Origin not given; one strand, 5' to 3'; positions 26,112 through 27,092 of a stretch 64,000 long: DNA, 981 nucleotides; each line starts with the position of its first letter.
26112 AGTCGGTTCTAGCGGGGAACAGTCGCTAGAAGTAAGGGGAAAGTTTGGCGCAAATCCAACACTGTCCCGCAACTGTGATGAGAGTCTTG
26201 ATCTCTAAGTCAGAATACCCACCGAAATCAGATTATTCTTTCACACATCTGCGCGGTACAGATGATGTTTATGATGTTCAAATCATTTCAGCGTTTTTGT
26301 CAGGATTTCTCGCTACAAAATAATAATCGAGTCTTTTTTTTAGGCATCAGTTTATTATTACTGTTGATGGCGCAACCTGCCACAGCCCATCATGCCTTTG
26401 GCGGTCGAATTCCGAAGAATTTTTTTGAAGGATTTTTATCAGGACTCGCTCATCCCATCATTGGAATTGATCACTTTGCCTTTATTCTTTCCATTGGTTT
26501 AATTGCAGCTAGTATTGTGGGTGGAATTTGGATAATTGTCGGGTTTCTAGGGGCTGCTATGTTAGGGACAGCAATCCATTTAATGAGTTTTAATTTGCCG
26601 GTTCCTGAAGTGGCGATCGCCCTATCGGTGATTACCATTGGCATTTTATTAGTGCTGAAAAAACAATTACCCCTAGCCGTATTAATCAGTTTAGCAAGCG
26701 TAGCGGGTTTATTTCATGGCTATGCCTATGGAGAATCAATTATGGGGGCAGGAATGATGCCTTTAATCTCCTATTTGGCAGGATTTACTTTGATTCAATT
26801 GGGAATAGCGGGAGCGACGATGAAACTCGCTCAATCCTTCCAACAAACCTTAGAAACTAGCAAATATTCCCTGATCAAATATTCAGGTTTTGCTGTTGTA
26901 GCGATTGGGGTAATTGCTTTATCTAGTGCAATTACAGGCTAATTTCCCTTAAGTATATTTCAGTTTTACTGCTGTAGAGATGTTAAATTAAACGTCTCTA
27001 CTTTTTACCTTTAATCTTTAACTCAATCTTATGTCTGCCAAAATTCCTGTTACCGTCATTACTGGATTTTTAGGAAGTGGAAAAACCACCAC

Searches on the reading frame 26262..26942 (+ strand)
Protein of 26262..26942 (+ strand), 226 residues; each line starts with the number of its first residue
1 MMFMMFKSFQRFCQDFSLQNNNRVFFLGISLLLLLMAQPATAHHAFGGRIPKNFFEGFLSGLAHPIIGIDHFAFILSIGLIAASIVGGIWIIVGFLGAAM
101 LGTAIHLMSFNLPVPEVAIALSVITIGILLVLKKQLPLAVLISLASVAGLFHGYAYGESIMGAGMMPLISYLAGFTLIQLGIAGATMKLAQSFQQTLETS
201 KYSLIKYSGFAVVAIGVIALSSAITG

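Call 4: search_protein_families(library=pfam, proteins=[window:26262-26942:+])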
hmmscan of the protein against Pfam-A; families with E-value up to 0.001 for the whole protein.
window:26262-26942:+ (226 aa): 1 family
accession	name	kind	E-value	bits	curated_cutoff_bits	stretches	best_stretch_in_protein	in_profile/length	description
PF04955.18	HupE_UreJ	-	3.6e-38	131.3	23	1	32-217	2-177/179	HupE / UreJ protein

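Call 5: search_protein_families(library=ncbifam, proteins=[window:26262-26942:+])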
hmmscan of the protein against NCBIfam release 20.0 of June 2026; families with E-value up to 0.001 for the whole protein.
window:26262-26942:+ (226 aa): 1 family
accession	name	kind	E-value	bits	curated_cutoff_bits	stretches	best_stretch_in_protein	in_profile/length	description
NF010467.0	PRK13892.1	equivalog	7.6e-05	22.6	179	1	16-105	8-91/145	conjugal transfer system pilin TrbC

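Call 16: find_related_loci(query=window:26262-26942:+, collection=genome_contigs, flank=4000)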
Query window:26262-26942:+ (226 aa) in genome_contigs; peptide patterns used: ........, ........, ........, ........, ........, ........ (x = any residue, [..] = any of these).
168 stretches matched a pattern; 2 encode a relative of the query (tblastn E <= 1e-3); 2 distinct loci.
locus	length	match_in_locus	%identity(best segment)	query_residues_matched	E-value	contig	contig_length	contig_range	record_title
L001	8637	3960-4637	81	1-226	6e-118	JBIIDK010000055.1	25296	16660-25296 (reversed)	MAG: Planktothrix sp. isolate ME2000-08-17pf_3300042335_group1_bin17 Rohwer_bin1249_scaffold_1080_c1, whole genome shotg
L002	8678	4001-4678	81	1-226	2e-110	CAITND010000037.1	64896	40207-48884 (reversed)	MAG: uncultured Oscillatoriales cyanobacterium isolate KTt_bin-1839 genome assembly, contig: bin-1839:037/277, whole gen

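Call 20: find_homologous_proteins(query=window:26262-26942:+)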
Query window:26262-26942:+ (226 aa): 1825 proteins with E <= 0.001 among 4460 candidates; the best 120 are listed.
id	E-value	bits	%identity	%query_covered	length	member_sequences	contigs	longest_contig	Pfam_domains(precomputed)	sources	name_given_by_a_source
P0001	8.4e-130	449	97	100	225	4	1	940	PF04955.19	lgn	-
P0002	1.7e-127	442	95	100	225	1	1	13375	PF04955.19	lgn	-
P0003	7.4e-127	440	95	100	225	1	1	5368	PF04955.19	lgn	-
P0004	2.1e-117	409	89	100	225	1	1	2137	PF04955.19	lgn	-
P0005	8.5e-108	377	82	100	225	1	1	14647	PF04955.19,PF13795.14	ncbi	-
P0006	1.2e-106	374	81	100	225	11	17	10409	PF04955.19,PF13795.14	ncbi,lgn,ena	-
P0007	4.5e-105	368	81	100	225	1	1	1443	PF04955.19,PF13795.14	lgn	-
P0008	1.1e-104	367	80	100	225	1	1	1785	PF04955.19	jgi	jgi:urease accessory protein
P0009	2.5e-104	366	81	100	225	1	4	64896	PF04955.19,PF13795.14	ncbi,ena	-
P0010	4.8e-104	365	80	100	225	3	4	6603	PF04955.19,PF13795.14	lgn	-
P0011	3.1e-103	362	81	100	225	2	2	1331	PF04955.19,PF13795.14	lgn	-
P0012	8.1e-103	361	80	98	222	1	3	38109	PF04955.19,PF13795.14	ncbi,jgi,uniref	ncbi:MAG: HupE/UreJ family protein [Planktothrix sp.]|uniref:HupE/UreJ family protein n=1 Tax=Plankt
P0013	4.1e-100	352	78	100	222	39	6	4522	PF04955.19,PF13795.14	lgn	-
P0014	1.2e-76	275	62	99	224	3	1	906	PF04955.19,PF13795.14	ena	-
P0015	2.4e-76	275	62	98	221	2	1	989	PF04955.19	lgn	-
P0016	1.4e-64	236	82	66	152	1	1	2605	PF04955.19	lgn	-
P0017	4.2e-59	218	52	91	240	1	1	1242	PF04955.19,PF13795.14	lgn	-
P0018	3.2e-57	212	55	80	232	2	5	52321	PF04955.19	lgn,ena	-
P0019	5.2e-57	211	83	58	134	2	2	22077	PF04955.19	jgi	jgi:urease accessory protein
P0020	2.1e-56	209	52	97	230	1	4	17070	PF04955.19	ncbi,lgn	-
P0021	2.8e-56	209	54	85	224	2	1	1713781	PF04955.19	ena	-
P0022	5.4e-56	208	52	97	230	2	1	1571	PF04955.19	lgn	-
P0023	9.3e-56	207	56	83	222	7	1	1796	PF04955.19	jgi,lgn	jgi:urease accessory protein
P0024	1.0e-55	207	53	96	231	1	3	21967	PF04955.19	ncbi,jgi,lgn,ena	ncbi:MAG TPA: HupE/UreJ family protein [Coleofasciculaceae cyanobacterium]|jgi:urease accessory prot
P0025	1.1e-55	207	48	97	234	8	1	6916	PF04955.19,PF13795.14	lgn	-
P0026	1.1e-55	207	54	85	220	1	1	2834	PF04955.19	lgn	-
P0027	2.2e-55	206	52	84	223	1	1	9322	PF04955.19,PF13795.14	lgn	-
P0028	2.3e-55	206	53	89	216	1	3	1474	PF04955.19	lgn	-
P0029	2.7e-55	206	53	89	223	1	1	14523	PF04955.19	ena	-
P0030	3.1e-55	206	54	86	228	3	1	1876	PF04955.19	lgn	-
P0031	4.3e-55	205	55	87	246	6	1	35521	PF04955.19,PF13795.14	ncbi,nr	ncbi:MAG: HupE/UreJ family protein [Cyanobacteriota bacterium]|nr:HupE/UreJ family protein [Cyanobac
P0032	5.1e-55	205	53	96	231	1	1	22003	PF04955.19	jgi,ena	jgi:urease accessory protein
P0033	7.1e-55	204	55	89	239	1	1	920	PF04955.19,PF13795.14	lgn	-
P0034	8.1e-55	204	52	97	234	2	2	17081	PF04955.19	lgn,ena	-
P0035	1.3e-54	204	53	87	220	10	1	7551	PF04955.19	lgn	-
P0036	1.5e-54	203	50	97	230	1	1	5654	PF04955.19,PF13795.14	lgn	-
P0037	3.1e-54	202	51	79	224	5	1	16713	PF04955.19,PF13795.14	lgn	-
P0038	3.2e-54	202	52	80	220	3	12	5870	PF04955.19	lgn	-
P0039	3.8e-54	202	53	86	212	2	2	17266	PF04955.19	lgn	-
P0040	4.3e-54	202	48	97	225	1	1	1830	PF04955.19,PF13795.14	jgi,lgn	-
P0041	4.7e-54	202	50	96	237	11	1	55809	PF04955.19,PF13795.14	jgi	-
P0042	4.9e-54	202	53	86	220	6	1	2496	PF04955.19,PF13795.14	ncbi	-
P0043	5.7e-54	201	50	81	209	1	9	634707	PF04955.19,PF13795.14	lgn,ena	-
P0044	6.5e-54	201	52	86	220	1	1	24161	PF04955.19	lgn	-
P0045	7.0e-54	201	52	96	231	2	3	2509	PF04955.19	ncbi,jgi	jgi:urease accessory protein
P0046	7.1e-54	201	50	94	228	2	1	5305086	PF04955.19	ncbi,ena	-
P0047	7.2e-54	201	48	94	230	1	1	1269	PF04955.19,PF13795.14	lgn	-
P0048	8.3e-54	201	48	96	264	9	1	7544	PF04955.19,PF13795.14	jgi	jgi:urease accessory protein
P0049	9.0e-54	201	50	92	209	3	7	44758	PF04955.19,PF13795.14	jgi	jgi:urease accessory protein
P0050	9.4e-54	201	52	88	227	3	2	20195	PF04955.19,PF13795.14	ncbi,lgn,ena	ncbi:MAG: HupE/UreJ family protein [Prochloraceae cyanobacterium]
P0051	1.0e-53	201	50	92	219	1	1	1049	PF04955.19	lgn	-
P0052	1.2e-53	200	50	96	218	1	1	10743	PF04955.19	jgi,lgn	jgi:urease accessory protein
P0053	1.8e-53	200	53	86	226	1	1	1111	PF04955.19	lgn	-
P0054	2.2e-53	200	53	91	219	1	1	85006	PF04955.19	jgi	-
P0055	2.2e-53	200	49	96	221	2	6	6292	PF04955.19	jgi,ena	jgi:urease accessory protein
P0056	2.4e-53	199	51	98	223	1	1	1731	PF04955.19,PF13795.14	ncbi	ncbi:MAG: HupE/UreJ family protein [Microcoleaceae cyanobacterium]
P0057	2.6e-53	199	52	91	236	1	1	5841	PF04955.19,PF13795.14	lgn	-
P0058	2.8e-53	199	53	88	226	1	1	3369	PF04955.19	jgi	jgi:urease accessory protein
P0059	2.9e-53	199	50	96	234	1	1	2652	PF04955.19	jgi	jgi:urease accessory protein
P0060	3.1e-53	199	48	99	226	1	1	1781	PF04955.19,PF13795.14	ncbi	-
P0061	3.9e-53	199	52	88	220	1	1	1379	PF04955.19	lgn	-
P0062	3.9e-53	199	52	86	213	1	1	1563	PF04955.19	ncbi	-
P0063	4.0e-53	199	51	97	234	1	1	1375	PF04955.19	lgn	-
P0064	4.7e-53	198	54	88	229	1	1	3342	PF04955.19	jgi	jgi:urease accessory protein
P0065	6.8e-53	198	54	87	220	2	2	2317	PF04955.19,PF13795.14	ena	-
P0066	6.9e-53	198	51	91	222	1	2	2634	PF04955.19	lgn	-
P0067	7.7e-53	198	51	94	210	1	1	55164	PF04955.19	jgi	-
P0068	1.0e-52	197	52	86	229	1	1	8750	PF04955.19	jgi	jgi:urease accessory protein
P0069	1.1e-52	197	55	85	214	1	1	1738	PF04955.19,PF13795.14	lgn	-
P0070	1.1e-52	197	54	87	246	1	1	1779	PF04955.19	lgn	-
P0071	1.1e-52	197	50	93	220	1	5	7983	PF04955.19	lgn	-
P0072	1.2e-52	197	51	82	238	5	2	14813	PF04955.19,PF13795.14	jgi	jgi:urease accessory protein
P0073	1.2e-52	197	51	87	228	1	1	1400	PF04955.19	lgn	-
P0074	1.3e-52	197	50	100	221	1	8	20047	PF04955.19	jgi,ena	jgi:urease accessory protein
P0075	1.3e-52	197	54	84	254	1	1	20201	PF04955.19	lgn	-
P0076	1.4e-52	197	47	94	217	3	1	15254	PF04955.19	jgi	-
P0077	1.5e-52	197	52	88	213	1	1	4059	PF04955.19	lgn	-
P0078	1.6e-52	197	50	93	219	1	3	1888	PF04955.19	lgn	-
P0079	1.8e-52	197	54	84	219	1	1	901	PF04955.19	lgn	-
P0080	1.8e-52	197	54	85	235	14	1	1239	PF04955.19,PF13795.14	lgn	-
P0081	2.5e-52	196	50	98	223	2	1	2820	PF04955.19,PF13795.14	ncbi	ncbi:MAG: HupE/UreJ family protein [Microcoleaceae cyanobacterium]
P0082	2.8e-52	196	51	89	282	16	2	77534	PF04955.19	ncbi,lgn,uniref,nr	ncbi:HupE/UreJ family protein [Nostoc sp. KVJ20]|uniref:HupE/UreJ family protein n=1 Tax=Nostoc sp. 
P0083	3.0e-52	196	52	84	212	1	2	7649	PF04955.19,PF13795.14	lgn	-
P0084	3.0e-52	196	49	97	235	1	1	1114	PF04955.19,PF13795.14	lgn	-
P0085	3.1e-52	196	52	93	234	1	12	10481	PF04955.19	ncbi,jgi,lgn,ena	jgi:urease accessory protein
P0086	3.2e-52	196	53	85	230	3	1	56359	PF04955.19,PF13795.14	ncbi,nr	ncbi:MAG: HupE/UreJ family protein [Nostocaceae cyanobacterium]|nr:HupE/UreJ family protein [Nostoca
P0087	3.4e-52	196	52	90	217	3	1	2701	PF04955.19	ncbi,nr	ncbi:MAG: hypothetical protein F6K28_32670 [Microcoleus sp. SIO2G3]|nr:hypothetical protein [Microco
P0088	3.7e-52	195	48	97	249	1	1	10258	PF04955.19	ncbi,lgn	-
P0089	4.0e-52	195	53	89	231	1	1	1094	PF04955.19,PF13795.14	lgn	-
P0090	4.1e-52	195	49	94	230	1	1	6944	PF04955.19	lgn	-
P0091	4.2e-52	195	53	84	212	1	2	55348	PF04955.19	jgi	jgi:urease accessory protein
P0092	4.4e-52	195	50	98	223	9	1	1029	PF04955.19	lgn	-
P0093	4.6e-52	195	54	84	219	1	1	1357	PF04955.19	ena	-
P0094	4.6e-52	195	53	84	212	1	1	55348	PF04955.19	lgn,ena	-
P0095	4.7e-52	195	52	85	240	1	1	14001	PF04955.19,PF13795.14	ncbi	-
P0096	4.9e-52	195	48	99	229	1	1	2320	PF04955.19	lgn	-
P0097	5.5e-52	195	48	96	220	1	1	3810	PF04955.19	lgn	-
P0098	5.9e-52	195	47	88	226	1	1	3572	PF04955.19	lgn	-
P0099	6.2e-52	195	49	96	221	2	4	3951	PF04955.19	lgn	-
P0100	6.6e-52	195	53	84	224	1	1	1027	PF04955.19,PF13795.14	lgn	-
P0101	7.3e-52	195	53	84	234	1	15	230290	PF04955.19,PF13795.14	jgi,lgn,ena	jgi:urease accessory protein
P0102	9.0e-52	194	50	97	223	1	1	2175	PF04955.19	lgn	-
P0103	9.1e-52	194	51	87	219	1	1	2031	PF04955.19,PF13795.14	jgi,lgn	-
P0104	9.1e-52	194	53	84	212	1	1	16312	PF04955.19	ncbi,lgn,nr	ncbi:MAG: HupE/UreJ family protein [Leptolyngbyaceae cyanobacterium RU_5_1]|nr:HupE/UreJ family prot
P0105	9.5e-52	194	49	97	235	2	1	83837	PF04955.19,PF13795.14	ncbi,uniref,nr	ncbi:HupE/UreJ family protein [Phormidium sp. LEGE 05292]|uniref:HupE/UreJ family protein n=1 Tax=[P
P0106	1.2e-51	194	50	87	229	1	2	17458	PF04955.19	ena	-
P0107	1.4e-51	194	52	83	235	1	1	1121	PF04955.19,PF13795.14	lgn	-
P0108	1.5e-51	193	56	87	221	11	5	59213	PF04955.19,PF13795.14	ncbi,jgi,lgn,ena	jgi:urease accessory protein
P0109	1.6e-51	193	50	89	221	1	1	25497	PF04955.19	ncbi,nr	ncbi:HupE/UreJ family protein [Pleurocapsales cyanobacterium LEGE 06147]|nr:HupE/UreJ family protein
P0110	1.6e-51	193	53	83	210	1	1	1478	PF04955.19,PF13795.14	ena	-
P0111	1.6e-51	193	50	94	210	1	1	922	PF04955.19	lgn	-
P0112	2.0e-51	193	54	84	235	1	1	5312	PF04955.19,PF13795.14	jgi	-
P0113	2.4e-51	193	52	85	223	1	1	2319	PF04955.19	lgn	-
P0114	2.5e-51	193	52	83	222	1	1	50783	PF04955.19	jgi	jgi:urease accessory protein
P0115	2.5e-51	193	49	95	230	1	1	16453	PF04955.19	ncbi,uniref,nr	ncbi:HupE/UreJ family protein [Pantanalinema sp. GBBB05]|uniref:HupE/UreJ family protein n=1 Tax=Pan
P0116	2.5e-51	193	51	88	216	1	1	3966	PF04955.19,PF13795.14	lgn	-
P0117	2.7e-51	193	49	96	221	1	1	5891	PF04955.19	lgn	-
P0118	2.8e-51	193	53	79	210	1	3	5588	PF04955.19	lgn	-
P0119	3.0e-51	193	53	82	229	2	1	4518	PF04955.19,PF13795.14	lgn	-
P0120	3.0e-51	193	53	85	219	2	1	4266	PF04955.19,PF13795.14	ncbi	-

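Call 26: find_related_loci(query=A1, collection=metagenome_contigs, flank=3000)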
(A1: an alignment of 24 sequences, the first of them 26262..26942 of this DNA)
Query A1 (226 aa) in metagenome_contigs; peptide patterns used: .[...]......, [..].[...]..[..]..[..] (x = any residue, [..] = any of these).
600 stretches matched a pattern (row limit reached: there are more); 452 encode a relative of the query (tblastn E <= 1e-3); the best 80 are kept; 80 distinct loci.
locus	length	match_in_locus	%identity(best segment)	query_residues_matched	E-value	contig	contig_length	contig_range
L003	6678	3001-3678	82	1-226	2e-115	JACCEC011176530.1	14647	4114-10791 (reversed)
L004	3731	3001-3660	77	1-224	2e-103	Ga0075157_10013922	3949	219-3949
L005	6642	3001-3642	77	1-218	1e-106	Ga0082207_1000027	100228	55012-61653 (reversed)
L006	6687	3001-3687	48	4-226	2e-60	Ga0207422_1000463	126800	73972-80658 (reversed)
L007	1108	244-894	49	11-226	2e-64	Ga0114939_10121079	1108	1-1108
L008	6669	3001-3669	50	2-224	3e-60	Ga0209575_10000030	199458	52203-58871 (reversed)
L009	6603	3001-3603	51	24-224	5e-60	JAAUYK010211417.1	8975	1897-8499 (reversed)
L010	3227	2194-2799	50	23-224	3e-59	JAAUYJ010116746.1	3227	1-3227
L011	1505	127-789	46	7-226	1e-60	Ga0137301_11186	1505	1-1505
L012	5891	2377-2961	50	30-224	7e-57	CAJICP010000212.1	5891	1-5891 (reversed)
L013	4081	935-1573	45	17-226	4e-56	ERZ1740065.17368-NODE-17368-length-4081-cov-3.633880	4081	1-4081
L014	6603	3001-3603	50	24-224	7e-56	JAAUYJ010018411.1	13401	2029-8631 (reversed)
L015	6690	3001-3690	47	5-226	2e-55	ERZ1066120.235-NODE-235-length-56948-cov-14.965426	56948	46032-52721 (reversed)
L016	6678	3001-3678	48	7-225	2e-54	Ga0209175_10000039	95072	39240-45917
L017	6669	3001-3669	47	16-226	5e-54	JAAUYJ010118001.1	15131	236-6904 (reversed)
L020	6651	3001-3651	43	7-226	6e-54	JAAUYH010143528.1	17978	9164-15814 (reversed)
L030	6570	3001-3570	49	37-226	1e-52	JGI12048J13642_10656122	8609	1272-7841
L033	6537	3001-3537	52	37-216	2e-52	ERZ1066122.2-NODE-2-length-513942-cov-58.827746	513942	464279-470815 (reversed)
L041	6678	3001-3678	43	3-226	1e-51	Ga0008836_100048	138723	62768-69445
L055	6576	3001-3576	48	34-226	1e-50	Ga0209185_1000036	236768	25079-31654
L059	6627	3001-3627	43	17-226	6e-50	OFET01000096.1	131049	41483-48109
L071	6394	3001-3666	46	10-224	3e-49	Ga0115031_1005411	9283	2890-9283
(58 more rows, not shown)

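Call 69: search_protein_families(library=pfam, proteins=[L020:29-1960:+, L020:1971-3041:+, L030:1554-2672:+, L033:3609-4691:+, L041:1495-2382:+, L041:2522-2965:+, L055:3686-4624:+, L055:4657-5637:+, L071:2023-2994:+, L059:15-848:+])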
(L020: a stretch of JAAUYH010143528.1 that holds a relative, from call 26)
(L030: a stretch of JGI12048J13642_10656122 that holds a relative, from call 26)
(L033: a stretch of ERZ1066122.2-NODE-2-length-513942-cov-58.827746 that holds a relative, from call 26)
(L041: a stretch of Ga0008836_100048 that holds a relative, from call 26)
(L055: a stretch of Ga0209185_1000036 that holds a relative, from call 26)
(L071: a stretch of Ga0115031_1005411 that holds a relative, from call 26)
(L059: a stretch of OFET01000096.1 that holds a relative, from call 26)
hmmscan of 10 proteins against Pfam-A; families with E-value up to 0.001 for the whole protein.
L020:29-1960:+ (643 aa): 4 families
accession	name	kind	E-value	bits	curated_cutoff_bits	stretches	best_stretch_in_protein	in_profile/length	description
PF00122.25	E1-E2_ATPase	-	5.3e-45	153.6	28.1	1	139-324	3-181/181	E1-E2 ATPase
PF00702.32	Hydrolase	-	6.6e-37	128.2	26.4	1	340-551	1-190/191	haloacid dehalogenase-like hydrolase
PF12710.13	HAD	-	8e-07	30.1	27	1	452-548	68-188/189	haloacid dehalogenase-like hydrolase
PF08282.18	Hydrolase_3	-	0.00061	20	20.9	0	523-577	190-247/255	haloacid dehalogenase-like hydrolase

L020:1971-3041:+ (356 aa): 2 families
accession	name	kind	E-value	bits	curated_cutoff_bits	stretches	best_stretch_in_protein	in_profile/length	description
PF01545.26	Cation_efflux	-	9e-38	130.5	26.6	1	57-241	4-192/198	Cation efflux family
PF16916.11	ZT_dimer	-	4.3e-10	39.9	26.7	1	251-327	2-77/78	Dimerisation domain of Zinc Transporter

L030:1554-2672:+ (372 aa): 1 family
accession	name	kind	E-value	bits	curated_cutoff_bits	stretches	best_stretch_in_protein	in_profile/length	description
PF03480.18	DctP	-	1.9e-64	218.2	23.4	1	49-333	3-284/286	Bacterial extracellular solute-binding protein, family 7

L033:3609-4691:+ (360 aa): 1 family
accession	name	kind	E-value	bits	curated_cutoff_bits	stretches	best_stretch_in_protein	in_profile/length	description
PF00180.25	Iso_dh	-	3.1e-138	461.2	27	1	5-354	1-348/348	Isocitrate/isopropylmalate dehydrogenase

L041:1495-2382:+ (295 aa): 5 families
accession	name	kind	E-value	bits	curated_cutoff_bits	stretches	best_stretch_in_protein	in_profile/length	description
PF00005.33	ABC_tran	-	1.4e-33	116.9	25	1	52-192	2-136/137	ABC transporter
PF13304.12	AAA_21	-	2.6e-06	28.2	27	0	64-98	2-53/304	AAA domain, putative AbiEii toxin, Type IV TA system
PF03193.22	RsgA_GTPase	-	2.4e-05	24.7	30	1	50-92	96-137/174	RsgA GTPase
PF20720.3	nSTAND3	-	0.00039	20.6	27.2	0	59-82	15-38/155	Novel STAND NTPase 3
PF13401.12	AAA_22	-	0.0007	20.3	27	0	61-190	5-92/130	AAA domain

L041:2522-2965:+ (147 aa): 2 families
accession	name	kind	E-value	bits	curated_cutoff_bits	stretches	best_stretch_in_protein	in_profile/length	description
PF02560.19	Cyanate_lyase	-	9.2e-36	121.9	25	1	79-146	2-69/69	Cyanate lyase C-terminal domain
PF21291.3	CYNS_N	-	8.1e-05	23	27.1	1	5-68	3-66/69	Cyanate hydratase, N-terminal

L055:3686-4624:+ (312 aa): 1 family
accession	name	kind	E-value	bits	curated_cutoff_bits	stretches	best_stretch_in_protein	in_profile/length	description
PF03781.23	FGE-sulfatase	-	2.6e-49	168.6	23.3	1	75-309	4-253/255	Sulfatase-modifying factor enzyme 1-like domain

L055:4657-5637:+ (326 aa): 6 families
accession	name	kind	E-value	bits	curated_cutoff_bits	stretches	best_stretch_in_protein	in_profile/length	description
PF02492.25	cobW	-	7.4e-62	208.6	20.7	1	8-181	1-177/180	CobW/HypB/UreG, nucleotide-binding domain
PF07683.19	CobW_C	-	2e-25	88.9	22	1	227-318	3-93/94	Cobalamin synthesis protein cobW C-terminal domain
PF03193.22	RsgA_GTPase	-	1.4e-05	25.4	30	0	8-39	107-137/174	RsgA GTPase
PF00009.33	GTP_EFTU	-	5.3e-05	23.3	26.5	0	111-174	82-147/188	Elongation factor Tu GTP binding domain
PF13401.12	AAA_22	-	0.0001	23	27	0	9-70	7-65/130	AAA domain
PF25199.1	nSTAND_NTPase5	-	0.00023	21.5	34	0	6-41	40-76/145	Novel STAND NTPase 5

L071:2023-2994:+ (323 aa): 5 families
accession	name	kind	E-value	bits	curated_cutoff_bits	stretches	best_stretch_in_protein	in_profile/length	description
PF02492.25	cobW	-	3e-62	209.8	20.7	1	11-185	1-178/180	CobW/HypB/UreG, nucleotide-binding domain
PF07683.19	CobW_C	-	1.5e-22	79.7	22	1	229-321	2-93/94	Cobalamin synthesis protein cobW C-terminal domain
PF03193.22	RsgA_GTPase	-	5.9e-06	26.6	30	0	6-40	103-135/174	RsgA GTPase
PF00009.33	GTP_EFTU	-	7.2e-06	26.2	26.5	0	114-185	82-151/188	Elongation factor Tu GTP binding domain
PF25199.1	nSTAND_NTPase5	-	0.00022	21.5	34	0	8-55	39-87/145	Novel STAND NTPase 5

L059:15-848:+ (277 aa): 2 families
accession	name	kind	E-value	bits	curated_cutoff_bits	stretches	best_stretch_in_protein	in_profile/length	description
PF02492.25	cobW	-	2.2e-36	125.6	20.7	1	3-131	49-179/180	CobW/HypB/UreG, nucleotide-binding domain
PF07683.19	CobW_C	-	4.5e-26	91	22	1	174-266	2-93/94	Cobalamin synthesis protein cobW C-terminal domain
